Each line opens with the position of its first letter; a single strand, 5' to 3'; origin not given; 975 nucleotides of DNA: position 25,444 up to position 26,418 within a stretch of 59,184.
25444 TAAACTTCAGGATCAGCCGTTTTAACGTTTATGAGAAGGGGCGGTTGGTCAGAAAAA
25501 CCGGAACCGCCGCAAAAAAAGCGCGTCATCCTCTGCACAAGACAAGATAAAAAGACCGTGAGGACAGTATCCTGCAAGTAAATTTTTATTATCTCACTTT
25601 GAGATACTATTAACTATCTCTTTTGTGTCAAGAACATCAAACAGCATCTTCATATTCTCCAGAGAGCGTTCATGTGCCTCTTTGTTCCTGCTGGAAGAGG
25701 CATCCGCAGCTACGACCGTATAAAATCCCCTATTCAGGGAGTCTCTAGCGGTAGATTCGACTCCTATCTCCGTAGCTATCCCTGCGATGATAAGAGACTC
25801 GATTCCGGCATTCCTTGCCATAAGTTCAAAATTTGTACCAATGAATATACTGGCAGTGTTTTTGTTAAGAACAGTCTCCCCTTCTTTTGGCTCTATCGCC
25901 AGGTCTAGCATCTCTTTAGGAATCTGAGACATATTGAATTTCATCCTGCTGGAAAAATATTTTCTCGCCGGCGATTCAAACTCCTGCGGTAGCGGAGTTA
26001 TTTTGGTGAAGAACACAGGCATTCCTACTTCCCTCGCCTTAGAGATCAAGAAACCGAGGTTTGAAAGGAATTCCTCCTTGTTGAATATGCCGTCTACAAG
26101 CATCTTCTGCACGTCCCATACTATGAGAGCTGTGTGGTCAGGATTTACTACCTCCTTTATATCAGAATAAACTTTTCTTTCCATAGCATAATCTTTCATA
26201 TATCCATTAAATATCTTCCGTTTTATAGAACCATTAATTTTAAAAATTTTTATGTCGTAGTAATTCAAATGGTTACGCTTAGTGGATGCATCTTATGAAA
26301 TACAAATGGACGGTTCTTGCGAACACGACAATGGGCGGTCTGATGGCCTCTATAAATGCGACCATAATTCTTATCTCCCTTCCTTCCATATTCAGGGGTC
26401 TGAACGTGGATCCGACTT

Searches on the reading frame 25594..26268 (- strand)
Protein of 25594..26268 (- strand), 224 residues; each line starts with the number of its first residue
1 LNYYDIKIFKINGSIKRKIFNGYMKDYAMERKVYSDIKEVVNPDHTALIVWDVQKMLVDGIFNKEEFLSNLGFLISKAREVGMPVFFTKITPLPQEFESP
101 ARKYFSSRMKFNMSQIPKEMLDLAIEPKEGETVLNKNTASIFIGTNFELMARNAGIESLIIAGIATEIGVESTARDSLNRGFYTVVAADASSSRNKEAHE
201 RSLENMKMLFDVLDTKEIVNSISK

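Call 74: search_protein_families(library=pfam, proteins=[window:25594-26268:-], max_evalue=0.01)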
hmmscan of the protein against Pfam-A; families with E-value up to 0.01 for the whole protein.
window:25594-26268:- (224 aa): 1 family
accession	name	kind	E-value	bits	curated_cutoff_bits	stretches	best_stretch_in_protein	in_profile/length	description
PF00857.26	Isochorismatase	-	3.6e-36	125.3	27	1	46-216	1-174/175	Isochorismatase domain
